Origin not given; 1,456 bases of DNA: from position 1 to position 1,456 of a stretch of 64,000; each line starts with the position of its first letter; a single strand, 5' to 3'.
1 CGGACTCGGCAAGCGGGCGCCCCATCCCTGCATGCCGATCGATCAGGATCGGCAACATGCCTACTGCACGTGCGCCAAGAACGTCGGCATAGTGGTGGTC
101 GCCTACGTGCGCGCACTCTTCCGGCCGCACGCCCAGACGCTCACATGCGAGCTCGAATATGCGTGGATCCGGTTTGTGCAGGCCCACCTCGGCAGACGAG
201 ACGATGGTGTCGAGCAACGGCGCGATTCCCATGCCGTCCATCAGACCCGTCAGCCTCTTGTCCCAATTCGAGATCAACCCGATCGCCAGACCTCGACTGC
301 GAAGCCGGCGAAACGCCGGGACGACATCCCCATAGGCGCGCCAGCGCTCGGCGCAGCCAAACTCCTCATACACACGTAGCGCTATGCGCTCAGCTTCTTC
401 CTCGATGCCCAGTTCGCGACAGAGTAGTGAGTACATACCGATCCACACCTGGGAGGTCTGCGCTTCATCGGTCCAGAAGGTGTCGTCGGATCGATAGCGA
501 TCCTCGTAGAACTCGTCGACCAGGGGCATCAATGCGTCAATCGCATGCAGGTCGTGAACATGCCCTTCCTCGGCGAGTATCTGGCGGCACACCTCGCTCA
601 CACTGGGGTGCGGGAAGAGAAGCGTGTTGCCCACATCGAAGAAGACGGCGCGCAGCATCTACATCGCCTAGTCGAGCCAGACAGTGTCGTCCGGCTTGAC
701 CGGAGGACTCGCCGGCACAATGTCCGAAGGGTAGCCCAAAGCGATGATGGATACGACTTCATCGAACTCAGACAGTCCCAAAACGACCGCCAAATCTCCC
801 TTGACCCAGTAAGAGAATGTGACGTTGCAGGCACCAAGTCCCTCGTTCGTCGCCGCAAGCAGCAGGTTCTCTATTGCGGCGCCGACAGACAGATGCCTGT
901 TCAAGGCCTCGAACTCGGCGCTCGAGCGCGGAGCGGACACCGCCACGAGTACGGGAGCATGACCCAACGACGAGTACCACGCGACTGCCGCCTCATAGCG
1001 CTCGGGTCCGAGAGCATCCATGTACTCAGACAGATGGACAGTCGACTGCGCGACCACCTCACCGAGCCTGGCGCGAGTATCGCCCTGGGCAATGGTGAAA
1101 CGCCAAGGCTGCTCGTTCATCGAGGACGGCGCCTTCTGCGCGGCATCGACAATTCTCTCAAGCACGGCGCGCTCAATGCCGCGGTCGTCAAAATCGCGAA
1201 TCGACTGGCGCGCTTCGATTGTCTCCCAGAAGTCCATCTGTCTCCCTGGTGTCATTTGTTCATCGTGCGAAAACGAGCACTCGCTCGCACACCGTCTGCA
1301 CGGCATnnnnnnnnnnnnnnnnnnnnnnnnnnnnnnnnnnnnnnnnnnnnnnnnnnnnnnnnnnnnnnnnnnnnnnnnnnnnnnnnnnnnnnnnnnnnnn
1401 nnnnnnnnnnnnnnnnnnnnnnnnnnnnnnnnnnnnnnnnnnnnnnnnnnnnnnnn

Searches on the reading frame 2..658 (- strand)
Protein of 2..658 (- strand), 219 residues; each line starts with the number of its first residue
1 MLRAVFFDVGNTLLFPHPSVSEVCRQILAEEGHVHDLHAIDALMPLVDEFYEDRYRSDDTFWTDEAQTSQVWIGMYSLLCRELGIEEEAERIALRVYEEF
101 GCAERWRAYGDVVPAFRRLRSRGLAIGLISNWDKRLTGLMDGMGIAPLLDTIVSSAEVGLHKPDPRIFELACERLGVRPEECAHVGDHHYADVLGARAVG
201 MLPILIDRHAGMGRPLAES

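Call 35: search_protein_families(library=pfam, proteins=[window:2-658:-], max_evalue=0.00001)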
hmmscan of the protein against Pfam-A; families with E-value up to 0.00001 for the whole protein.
window:2-658:- (219 aa): 3 families
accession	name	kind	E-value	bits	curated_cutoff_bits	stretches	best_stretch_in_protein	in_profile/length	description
PF00702.32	Hydrolase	-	8.4e-28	98.5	26.4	1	3-200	2-191/191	haloacid dehalogenase-like hydrolase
PF13419.12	HAD_2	-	7.3e-15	56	23.8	1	95-201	67-173/178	Haloacid dehalogenase-like hydrolase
PF13242.12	Hydrolase_like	-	2.2e-09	37.5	22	1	161-207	3-49/75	HAD-hyrolase-like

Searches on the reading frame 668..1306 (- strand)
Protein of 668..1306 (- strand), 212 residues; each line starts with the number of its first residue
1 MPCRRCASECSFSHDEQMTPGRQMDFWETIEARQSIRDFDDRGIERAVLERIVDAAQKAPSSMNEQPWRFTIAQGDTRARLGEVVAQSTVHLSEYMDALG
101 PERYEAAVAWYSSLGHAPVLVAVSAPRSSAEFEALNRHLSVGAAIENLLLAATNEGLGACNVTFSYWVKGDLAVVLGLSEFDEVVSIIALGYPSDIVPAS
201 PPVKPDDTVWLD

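Call 35: search_protein_families(library=pfam, proteins=[window:668-1306:-], max_evalue=0.00001)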
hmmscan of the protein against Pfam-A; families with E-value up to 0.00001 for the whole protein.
window:668-1306:- (212 aa): 2 families
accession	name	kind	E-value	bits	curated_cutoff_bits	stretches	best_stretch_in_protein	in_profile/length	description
PF00881.29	Nitroreductase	-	8.7e-31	107.8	23.5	1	30-192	1-167/167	Nitroreductase family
PF14512.11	TM1586_NiRdase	-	3.5e-15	56.6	27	1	50-80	161-192/215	Putative TM nitroreductase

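Call 55: find_encoding_contigs(protein=window:668-1306:-, flank=10000, max_places=2)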
Protein window:668-1306:- (212 aa): no gene with exactly this product is on record in the collection.
